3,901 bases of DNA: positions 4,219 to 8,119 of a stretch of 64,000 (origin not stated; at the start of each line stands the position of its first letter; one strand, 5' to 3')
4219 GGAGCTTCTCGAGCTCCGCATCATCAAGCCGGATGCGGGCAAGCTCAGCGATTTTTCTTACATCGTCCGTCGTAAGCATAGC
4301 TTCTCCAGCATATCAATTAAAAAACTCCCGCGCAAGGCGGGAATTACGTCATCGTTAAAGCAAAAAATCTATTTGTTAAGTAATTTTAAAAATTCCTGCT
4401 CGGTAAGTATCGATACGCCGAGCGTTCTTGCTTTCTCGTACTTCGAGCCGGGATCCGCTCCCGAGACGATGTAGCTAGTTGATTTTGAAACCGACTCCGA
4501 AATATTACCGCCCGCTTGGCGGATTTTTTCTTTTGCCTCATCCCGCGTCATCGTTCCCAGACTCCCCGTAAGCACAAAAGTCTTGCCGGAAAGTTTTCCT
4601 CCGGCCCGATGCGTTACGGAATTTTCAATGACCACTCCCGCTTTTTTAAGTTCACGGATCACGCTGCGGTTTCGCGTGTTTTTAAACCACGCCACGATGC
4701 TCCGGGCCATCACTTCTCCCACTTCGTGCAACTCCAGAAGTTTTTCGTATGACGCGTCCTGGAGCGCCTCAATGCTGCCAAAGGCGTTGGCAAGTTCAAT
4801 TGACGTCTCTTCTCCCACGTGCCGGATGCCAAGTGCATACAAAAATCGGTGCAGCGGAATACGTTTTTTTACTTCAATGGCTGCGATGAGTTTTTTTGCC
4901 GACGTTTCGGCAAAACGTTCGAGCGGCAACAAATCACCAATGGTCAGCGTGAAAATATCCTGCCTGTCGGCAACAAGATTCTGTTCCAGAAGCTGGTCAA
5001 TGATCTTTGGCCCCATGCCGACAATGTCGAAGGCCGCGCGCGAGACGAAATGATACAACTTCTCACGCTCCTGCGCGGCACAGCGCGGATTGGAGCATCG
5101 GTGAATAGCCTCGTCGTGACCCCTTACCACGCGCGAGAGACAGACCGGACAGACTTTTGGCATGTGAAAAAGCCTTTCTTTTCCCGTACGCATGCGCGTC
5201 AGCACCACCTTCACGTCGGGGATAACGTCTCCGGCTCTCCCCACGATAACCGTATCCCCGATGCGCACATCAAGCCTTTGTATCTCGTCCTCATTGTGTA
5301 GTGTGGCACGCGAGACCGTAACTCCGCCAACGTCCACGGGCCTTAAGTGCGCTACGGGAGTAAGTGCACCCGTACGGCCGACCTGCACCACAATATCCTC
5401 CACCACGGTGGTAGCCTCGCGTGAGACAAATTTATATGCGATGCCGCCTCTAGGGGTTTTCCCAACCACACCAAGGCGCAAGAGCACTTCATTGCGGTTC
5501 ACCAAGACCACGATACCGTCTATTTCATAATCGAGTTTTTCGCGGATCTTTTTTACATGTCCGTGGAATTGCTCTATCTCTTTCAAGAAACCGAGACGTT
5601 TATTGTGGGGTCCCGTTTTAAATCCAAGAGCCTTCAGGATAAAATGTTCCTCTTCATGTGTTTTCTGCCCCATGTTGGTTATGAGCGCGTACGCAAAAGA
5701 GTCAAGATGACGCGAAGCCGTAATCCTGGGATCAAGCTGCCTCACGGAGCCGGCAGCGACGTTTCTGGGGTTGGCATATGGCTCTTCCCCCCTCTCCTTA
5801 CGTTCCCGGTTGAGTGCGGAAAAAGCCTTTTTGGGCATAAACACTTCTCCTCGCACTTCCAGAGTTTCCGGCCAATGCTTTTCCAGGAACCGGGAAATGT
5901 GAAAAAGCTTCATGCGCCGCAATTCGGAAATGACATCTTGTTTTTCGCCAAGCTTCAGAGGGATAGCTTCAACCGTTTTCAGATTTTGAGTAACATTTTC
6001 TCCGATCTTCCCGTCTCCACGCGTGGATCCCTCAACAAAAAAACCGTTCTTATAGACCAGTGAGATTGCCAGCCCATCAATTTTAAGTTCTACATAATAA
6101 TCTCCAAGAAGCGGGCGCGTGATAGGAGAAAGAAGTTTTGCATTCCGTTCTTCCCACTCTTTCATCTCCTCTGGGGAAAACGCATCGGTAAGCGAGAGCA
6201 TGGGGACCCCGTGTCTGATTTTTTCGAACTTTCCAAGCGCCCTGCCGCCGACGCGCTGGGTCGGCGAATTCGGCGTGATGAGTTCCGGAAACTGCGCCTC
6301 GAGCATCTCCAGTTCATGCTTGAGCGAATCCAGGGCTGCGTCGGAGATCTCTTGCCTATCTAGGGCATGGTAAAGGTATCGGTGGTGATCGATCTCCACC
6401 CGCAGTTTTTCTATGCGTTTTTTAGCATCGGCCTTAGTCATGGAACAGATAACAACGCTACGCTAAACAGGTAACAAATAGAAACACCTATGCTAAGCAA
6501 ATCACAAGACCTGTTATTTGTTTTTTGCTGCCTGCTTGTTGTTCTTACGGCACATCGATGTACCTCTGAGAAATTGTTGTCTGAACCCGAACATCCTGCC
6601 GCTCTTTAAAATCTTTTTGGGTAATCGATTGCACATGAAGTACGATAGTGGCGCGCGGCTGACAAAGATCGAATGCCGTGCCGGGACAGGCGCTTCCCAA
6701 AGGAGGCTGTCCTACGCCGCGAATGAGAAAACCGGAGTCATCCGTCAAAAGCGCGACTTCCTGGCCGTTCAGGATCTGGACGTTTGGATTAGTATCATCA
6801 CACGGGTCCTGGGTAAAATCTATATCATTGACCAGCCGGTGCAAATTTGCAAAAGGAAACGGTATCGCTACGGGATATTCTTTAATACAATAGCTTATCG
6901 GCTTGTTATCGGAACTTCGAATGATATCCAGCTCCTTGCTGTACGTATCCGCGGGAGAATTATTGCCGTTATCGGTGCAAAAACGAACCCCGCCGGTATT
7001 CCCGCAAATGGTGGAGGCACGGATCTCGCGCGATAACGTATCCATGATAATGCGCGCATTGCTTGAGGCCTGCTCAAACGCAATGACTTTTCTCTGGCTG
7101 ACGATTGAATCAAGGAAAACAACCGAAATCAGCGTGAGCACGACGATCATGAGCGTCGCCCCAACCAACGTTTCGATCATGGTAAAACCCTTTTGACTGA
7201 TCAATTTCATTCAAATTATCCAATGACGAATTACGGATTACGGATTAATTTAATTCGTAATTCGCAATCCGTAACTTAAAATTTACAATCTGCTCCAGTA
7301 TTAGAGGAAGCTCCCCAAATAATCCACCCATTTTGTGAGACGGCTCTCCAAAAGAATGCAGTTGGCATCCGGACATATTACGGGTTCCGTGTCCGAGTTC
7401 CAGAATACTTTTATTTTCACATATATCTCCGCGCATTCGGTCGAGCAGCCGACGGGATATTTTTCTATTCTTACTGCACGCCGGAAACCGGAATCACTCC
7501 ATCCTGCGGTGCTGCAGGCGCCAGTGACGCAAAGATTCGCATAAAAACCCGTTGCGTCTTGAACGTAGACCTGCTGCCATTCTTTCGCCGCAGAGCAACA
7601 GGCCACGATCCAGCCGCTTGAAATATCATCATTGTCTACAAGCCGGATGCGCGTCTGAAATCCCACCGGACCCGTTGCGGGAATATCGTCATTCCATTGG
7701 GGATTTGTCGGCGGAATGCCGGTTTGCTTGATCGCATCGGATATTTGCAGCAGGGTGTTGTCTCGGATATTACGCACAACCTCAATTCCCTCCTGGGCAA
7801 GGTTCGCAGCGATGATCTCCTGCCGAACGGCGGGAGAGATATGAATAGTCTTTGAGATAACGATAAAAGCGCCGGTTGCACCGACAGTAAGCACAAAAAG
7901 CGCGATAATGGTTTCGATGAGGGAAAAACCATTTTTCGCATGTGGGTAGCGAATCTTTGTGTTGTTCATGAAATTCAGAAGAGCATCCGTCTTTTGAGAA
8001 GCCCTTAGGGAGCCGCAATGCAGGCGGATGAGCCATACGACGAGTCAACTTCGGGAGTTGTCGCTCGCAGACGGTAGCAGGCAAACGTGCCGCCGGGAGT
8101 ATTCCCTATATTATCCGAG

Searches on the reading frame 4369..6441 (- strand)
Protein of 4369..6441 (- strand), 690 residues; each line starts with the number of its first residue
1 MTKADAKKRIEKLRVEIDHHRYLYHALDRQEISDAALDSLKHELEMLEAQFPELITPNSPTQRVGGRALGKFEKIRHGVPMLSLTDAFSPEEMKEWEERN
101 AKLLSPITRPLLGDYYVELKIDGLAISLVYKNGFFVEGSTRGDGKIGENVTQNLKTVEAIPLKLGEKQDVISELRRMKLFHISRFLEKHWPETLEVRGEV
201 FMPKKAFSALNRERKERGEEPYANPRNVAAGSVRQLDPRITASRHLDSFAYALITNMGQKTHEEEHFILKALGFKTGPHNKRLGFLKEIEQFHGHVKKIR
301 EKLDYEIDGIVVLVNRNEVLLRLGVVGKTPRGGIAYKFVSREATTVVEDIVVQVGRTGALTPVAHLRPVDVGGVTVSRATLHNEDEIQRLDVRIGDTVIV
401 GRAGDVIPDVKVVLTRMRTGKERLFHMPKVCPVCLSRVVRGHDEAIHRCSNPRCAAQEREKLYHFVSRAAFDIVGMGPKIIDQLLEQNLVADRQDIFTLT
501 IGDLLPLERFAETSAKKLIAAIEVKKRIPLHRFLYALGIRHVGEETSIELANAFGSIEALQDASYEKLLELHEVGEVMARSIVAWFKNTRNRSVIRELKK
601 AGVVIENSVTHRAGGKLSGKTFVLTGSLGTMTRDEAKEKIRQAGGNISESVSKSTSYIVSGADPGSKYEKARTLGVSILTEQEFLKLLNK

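Call 5: search_protein_families(library=pfam, proteins=[window:4369-6441:-], max_evalue=0.01)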
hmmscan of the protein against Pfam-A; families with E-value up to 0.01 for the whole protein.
window:4369-6441:- (690 aa): 10 families
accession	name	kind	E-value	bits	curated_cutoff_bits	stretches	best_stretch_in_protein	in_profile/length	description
PF01653.23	DNA_ligase_aden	-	4.8e-77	259.3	27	1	71-339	3-251/253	NAD-dependent DNA ligase adenylation domain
PF03120.22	DNA_ligase_OB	-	7.2e-33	112.7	32.9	1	344-421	1-78/79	NAD-dependent DNA ligase OB-fold domain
PF12826.13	HHH_2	-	2.3e-24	85.8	27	1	532-595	1-64/64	Helix-hairpin-helix motif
PF00533.33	BRCT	-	4e-15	56.2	21.3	1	616-687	5-77/78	BRCA1 C Terminus (BRCT) domain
PF14520.12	HHH_5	-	1.2e-09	39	27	1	533-583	1-52/57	Helix-hairpin-helix domain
PF12738.14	PTCB-BRCT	-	5e-07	30.1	22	1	630-680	10-60/63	twin BRCT domain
PF22745.1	Nlig-Ia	-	5.8e-07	30.5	27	1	7-58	3-54/92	DNA ligase-like, N-terminal NAD+-binding domain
PF03119.21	DNA_ligase_ZBD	-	9.1e-07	29.1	25.8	1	431-456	2-27/27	NAD-dependent DNA ligase C4 zinc finger domain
PF00633.29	HHH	-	0.00075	19.7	24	1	556-584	1-29/30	Helix-hairpin-helix motif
PF16589.12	BRCT_2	-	0.007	17.1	27.3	0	618-678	4-64/86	BRCT domain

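Call 80: find_homologous_proteins(query=window:4369-6441:-, max_evalue=1e-50)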
Query window:4369-6441:- (690 aa): 8000 proteins with E <= 1e-50 among 8000 candidates; the best 120 are listed.
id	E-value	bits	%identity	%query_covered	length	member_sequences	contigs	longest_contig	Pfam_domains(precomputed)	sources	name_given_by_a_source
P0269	0.0e+0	1529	100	100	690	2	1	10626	PF12826.14,PF03120.23,PF14520.13,PF01653.24,PF00533.34,PF03119.22,PF22745.3,PF12738.14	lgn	-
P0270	0.0e+0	1236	80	100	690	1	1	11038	PF12826.14,PF03120.23,PF14520.13,PF01653.24,PF00533.34,PF03119.22,PF22745.3,PF12738.14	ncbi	-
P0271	0.0e+0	1029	68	98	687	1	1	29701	PF12826.14,PF03120.23,PF14520.13,PF01653.24,PF00533.34,PF03119.22,PF22745.3,PF12738.14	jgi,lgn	jgi:DNA ligase (NAD+)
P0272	5.6e-296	1001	67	99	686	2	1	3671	PF12826.14,PF03120.23,PF14520.13,PF01653.24,PF00533.34,PF03119.22,PF22745.3,PF12738.14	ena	-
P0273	9.9e-284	961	64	100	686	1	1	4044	PF12826.14,PF03120.23,PF14520.13,PF01653.24,PF00533.34,PF03119.22,PF00633.30,PF22745.3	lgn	-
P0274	3.9e-275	932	62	100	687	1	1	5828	PF12826.14,PF03120.23,PF14520.13,PF01653.24,PF00533.34,PF03119.22,PF00633.30,PF22745.3,PF12738.14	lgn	-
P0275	6.0e-274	929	62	100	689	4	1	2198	PF12826.14,PF03120.23,PF14520.13,PF01653.24,PF00533.34,PF03119.22,PF22745.3,PF12738.14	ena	-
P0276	2.0e-272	924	62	100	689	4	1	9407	PF12826.14,PF03120.23,PF14520.13,PF01653.24,PF00533.34,PF03119.22,PF22745.3,PF12738.14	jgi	-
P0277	7.9e-269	912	61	100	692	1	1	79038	PF12826.14,PF03120.23,PF14520.13,PF01653.24,PF00533.34,PF03119.22,PF22745.3,PF12738.14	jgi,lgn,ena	-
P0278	3.4e-266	903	61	100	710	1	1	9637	PF12826.14,PF03120.23,PF14520.13,PF01653.24,PF00533.34,PF03119.22,PF00633.30,PF22745.3,PF12738.14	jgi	-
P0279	1.3e-265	901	60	100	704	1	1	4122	PF12826.14,PF03120.23,PF14520.13,PF01653.24,PF00533.34,PF03119.22,PF22745.3,PF12738.14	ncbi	-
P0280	6.6e-264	895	58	100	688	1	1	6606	PF12826.14,PF03120.23,PF14520.13,PF01653.24,PF00533.34,PF03119.22,PF22745.3,PF12738.14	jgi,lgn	-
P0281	2.7e-263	893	61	100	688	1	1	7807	PF12826.14,PF03120.23,PF14520.13,PF01653.24,PF00533.34,PF03119.22,PF00633.30,PF22745.3,PF12738.14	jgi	-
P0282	2.9e-263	893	60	100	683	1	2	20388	PF12826.14,PF03120.23,PF14520.13,PF01653.24,PF00533.34,PF03119.22,PF00633.30,PF22745.3,PF12738.14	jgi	-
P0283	2.1e-262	890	58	100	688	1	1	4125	PF12826.14,PF03120.23,PF14520.13,PF01653.24,PF00533.34,PF03119.22,PF22745.3,PF12738.14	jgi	-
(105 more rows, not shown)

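Call 81: find_encoding_contigs(protein=P0270, flank=10000, max_places=2)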
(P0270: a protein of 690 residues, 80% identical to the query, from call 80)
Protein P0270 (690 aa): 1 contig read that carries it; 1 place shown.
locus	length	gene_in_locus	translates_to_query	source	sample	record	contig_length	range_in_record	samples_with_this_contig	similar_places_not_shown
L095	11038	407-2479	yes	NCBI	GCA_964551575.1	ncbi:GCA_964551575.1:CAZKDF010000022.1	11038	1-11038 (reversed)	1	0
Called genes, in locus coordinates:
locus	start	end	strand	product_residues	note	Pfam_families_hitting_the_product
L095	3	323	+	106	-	?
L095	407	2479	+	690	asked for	PF22745:Nlig-Ia, PF01653:DNA_ligase_aden, PF03120:OB_DNA_ligase, PF03119:DNA_ligase_ZBD, PF14520:HHH_5 (faint), PF12826:HHH_2, PF00533:BRCT, PF12738:PTCB-BRCT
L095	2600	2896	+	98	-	PF02686:GatC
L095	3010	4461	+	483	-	PF01425:Amidase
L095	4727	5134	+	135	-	PF20803:PaaX_M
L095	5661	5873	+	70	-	-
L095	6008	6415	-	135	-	-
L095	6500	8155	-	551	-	PF13541:ChlI, PF00158:Sigma54_activat (faint), PF00493:MCM (weak), PF01078:Mg_chelatase, PF07728:AAA_5, PF13335:Mg_chelatase_C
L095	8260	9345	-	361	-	-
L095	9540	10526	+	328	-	PF24963:DUF7768, PF00625:Guanylate_kin, PF13238:AAA_18 (faint)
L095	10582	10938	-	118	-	PF01258:zf-dskA_traR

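Call 82: find_encoding_contigs(protein=P0271, flank=10000, max_places=2)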
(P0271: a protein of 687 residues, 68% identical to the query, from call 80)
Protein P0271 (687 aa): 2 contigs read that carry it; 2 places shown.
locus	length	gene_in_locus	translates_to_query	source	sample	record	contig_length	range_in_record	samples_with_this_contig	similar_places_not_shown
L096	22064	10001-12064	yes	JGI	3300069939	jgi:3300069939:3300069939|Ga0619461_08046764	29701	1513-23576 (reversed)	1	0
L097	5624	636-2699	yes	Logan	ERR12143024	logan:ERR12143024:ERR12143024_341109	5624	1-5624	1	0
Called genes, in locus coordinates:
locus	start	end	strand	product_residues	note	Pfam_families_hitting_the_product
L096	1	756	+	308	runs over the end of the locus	-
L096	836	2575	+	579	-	PF01368:DHH, PF02272:DHHA1, PF17768:RecJ_OB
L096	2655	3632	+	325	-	PF06750:A24_N_bact, PF01478:Peptidase_A24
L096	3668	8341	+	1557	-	PF00041:fn3 (faint), PF16656:Pur_ac_phosph_N (faint), PF17829:GH115_C, PF13385:Laminin_G_3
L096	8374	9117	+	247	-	-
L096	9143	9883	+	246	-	PF07963:N_methyl (weak)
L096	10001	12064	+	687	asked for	PF22745:Nlig-Ia, PF01653:DNA_ligase_aden, PF03120:OB_DNA_ligase, PF03119:DNA_ligase_ZBD, PF12826:HHH_2, PF14520:HHH_5 (weak), PF00533:BRCT, PF12738:PTCB-BRCT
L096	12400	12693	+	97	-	PF02686:GatC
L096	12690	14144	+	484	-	PF01425:Amidase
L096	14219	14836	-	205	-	PF04199:Cyclase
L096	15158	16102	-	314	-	PF03446:NAD_binding_2, PF03807:F420_oxidored (weak), PF00393:6PGD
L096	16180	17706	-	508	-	PF00479:G6PD_N, PF02781:G6PD_C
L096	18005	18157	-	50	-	-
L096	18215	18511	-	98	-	-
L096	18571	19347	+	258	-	PF04203:Sortase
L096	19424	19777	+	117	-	-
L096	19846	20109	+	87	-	-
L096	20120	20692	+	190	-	PF08207:EFP_N, PF09285:Elong-fact-P_C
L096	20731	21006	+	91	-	-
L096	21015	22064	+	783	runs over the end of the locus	PF01751:Toprim, PF01131:Topoisom_bac, PF01396:Zn_ribbon_Top1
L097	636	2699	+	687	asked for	PF22745:Nlig-Ia, PF01653:DNA_ligase_aden, PF03120:OB_DNA_ligase, PF03119:DNA_ligase_ZBD, PF12826:HHH_2, PF14520:HHH_5 (weak), PF00533:BRCT, PF12738:PTCB-BRCT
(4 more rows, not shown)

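Call 84: search_protein_families(library=pfam, proteins=[L096:3668-8341:+, L096:8374-9117:+, L096:9143-9883:+], max_evalue=0.01)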
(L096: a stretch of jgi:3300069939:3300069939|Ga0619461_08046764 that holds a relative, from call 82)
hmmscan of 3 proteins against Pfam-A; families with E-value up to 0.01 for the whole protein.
L096:3668-8341:+ (1557 aa): 5 families
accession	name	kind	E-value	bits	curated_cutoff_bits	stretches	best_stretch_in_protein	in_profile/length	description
PF13385.13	Laminin_G_3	-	5.7e-28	98.4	27.6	1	1395-1550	1-151/151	Concanavalin A-like lectin/glucanases superfamily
PF00041.27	fn3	-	5.9e-14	52.5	25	1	318-407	2-72/84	Fibronectin type III domain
PF17829.7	GH115_C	-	2.8e-12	47.3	24.1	1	898-1051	2-158/172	Glycosyl hydrolase family 115 C-terminal domain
PF16656.11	Pur_ac_phosph_N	-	8.8e-10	39.5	30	1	786-875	1-82/93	Purple acid Phosphatase, N-terminal domain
PF07963.17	N_methyl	-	0.00061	19.7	21.2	1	15-39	1-25/27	Prokaryotic N-terminal methylation motif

L096:8374-9117:+ (247 aa): 1 family
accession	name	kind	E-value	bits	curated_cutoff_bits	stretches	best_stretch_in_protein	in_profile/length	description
PF07963.17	N_methyl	-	3.2e-05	23.8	21.2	1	13-39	1-27/27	Prokaryotic N-terminal methylation motif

L096:9143-9883:+ (246 aa): 1 family
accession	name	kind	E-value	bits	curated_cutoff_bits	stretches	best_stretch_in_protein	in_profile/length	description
PF07963.17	N_methyl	-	4.7e-07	29.6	21.2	1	16-39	3-26/27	Prokaryotic N-terminal methylation motif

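Call 85: find_encoding_contigs(protein=P0277, flank=10000, max_places=1)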
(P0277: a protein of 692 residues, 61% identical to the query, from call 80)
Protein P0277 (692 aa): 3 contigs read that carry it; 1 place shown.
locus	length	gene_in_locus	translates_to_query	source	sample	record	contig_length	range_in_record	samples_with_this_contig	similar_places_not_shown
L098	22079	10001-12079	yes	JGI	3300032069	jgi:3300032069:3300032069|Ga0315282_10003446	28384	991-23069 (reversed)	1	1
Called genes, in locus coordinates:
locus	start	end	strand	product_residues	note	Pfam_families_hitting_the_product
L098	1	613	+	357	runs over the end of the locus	PF11104:PilM_2, PF14450:FtsA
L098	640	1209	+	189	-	-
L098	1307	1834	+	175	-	PF04350:PilO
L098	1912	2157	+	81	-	-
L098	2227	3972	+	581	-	PF05157:MshEN, PF00437:T2SSE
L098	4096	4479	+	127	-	PF00072:Response_reg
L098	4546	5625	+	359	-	PF00437:T2SSE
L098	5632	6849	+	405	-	PF28597:T2SSF_N (weak), PF00482:T2SSF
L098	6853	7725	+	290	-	PF06750:A24_N_bact, PF01478:Peptidase_A24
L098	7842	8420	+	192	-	PF07963:N_methyl (weak)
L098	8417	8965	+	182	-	PF07963:N_methyl (faint)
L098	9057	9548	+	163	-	PF07963:N_methyl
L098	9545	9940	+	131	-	-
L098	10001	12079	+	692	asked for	PF22745:Nlig-Ia, PF01653:DNA_ligase_aden, PF03120:OB_DNA_ligase, PF03119:DNA_ligase_ZBD, PF12826:HHH_2, PF14520:HHH_5 (weak), PF00533:BRCT, PF12738:PTCB-BRCT (weak)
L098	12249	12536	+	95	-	PF02686:GatC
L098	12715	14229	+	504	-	PF01425:Amidase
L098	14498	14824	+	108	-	-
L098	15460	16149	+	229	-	PF00005:ABC_tran, PF13304:AAA_21 (weak)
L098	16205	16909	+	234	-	PF00950:ABC-3, PF01032:FecCD (weak)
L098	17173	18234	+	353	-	PF02912:Phe_tRNA-synt_N, PF01409:tRNA-synt_2d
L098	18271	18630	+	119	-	PF05635:23S_rRNA_IVP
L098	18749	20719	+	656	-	PF03483:B3_4, PF03484:B5, PF17759:tRNA_synthFbeta, PF03147:FDX-ACB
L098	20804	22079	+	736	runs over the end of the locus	PF02518:HATPase_c, PF00204:DNA_gyraseB, PF01751:Toprim, PF00986:DNA_gyraseB_C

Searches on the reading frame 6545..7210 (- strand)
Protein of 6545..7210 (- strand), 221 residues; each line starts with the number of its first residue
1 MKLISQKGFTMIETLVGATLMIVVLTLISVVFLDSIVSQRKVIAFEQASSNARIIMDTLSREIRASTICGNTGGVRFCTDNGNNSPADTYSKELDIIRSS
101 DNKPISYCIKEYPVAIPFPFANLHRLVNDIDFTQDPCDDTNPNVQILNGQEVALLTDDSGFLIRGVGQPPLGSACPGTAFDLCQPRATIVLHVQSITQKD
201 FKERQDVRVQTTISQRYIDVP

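Call 5: search_protein_families(library=pfam, proteins=[window:6545-7210:-], max_evalue=0.01)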
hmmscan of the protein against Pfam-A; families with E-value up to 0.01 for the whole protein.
window:6545-7210:- (221 aa): 0 families

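Call 7: search_protein_families(library=ncbifam, proteins=[window:6545-7210:-], max_evalue=1)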
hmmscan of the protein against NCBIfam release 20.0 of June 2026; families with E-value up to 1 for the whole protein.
window:6545-7210:- (221 aa): 13 families
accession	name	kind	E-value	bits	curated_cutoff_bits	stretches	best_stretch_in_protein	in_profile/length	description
NF041002.1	pilin_ComGF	equivalog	0.0001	22.6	80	1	6-76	1-71/139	competence type IV pilus minor pilin ComGF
TIGR02599.1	TIGR02599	subfamily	0.0061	15.8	256.5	1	8-68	1-61/361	Verru_Chthon cassette protein C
NF038303.1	EPS_HpsB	equivalog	0.0072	16.3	150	1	5-66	1-63/211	hormogonium polysaccharide secretion pseudopilin HpsB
NF038304.1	EPS_HpsC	equivalog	0.019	14.5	200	1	5-42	19-56/318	hormogonium polysaccharide secretion pseudopilin HpsC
NF040982.1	ComGD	equivalog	0.026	15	70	1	6-42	1-36/139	competence type IV pilus minor pilin ComGD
NF007660.0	PRK10332.1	equivalog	0.044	14.3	86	1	3-31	5-33/107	prepilin-type N-terminal cleavage/methylation domain-containing protein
NF006453.0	PRK08808.1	equivalog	0.069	12.2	295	1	6-65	6-65/211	type II secretion system protein J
NF041014.1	pilin_ComGG_2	equivalog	0.074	13.7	40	1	15-67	8-60/101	competence type IV pilus minor pilin ComGG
TIGR01708.2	typeII_sec_gspH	equivalog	0.086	12.8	80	1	6-35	1-30/169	type II secretion system minor pseudopilin GspH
NF041013.1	T4P_ComGE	equivalog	0.092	12.9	49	1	6-28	3-25/83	competence type IV pilus minor pilin ComGE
NF007800.0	PRK10506.1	equivalog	0.095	12.5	158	1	4-25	6-27/163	prepilin peptidase-dependent protein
NF040999.1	pilin_ComGC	equivalog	0.17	12.1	75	1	6-43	1-34/84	competence type IV pilus major pilin ComGC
TIGR02532.1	IV_pilin_GFxxxE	domain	0.17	11.8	16.3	1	6-16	1-11/24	prepilin-type N-terminal cleavage/methylation domain-containing protein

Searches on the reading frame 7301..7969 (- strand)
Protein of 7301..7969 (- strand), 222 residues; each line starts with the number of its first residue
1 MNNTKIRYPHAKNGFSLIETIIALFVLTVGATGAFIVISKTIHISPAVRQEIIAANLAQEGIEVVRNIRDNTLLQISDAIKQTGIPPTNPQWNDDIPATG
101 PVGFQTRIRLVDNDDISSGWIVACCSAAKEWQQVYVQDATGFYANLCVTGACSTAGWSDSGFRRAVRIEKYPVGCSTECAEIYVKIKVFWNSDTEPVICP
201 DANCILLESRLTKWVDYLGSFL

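Call 5: search_protein_families(library=pfam, proteins=[window:7301-7969:-], max_evalue=0.01)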
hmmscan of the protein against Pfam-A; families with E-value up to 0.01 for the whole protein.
window:7301-7969:- (222 aa): 1 family
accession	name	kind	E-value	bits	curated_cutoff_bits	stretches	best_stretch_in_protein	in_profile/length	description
PF07963.17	N_methyl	-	4.6e-06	26.4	21.2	1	11-35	3-27/27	Prokaryotic N-terminal methylation motif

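Call 7: search_protein_families(library=ncbifam, proteins=[window:7301-7969:-], max_evalue=1)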
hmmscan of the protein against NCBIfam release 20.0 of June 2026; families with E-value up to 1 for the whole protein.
window:7301-7969:- (222 aa): 5 families
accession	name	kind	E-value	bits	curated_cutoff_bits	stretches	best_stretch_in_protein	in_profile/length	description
TIGR02523.1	type_IV_pilV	equivalog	4.6e-07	30.4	52.2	1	13-67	2-56/139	type IV pilus modification protein PilV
TIGR02532.1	IV_pilin_GFxxxE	domain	0.00016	21.4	16.3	1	13-34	2-23/24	prepilin-type N-terminal cleavage/methylation domain-containing protein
NF041013.1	T4P_ComGE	equivalog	0.0061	16.6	49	1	12-61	3-52/83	competence type IV pilus minor pilin ComGE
NF006453.0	PRK08808.1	equivalog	0.028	13.5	295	1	12-56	6-48/211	type II secretion system protein J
NF041002.1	pilin_ComGF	equivalog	0.087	13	80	1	13-32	2-21/139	competence type IV pilus minor pilin ComGF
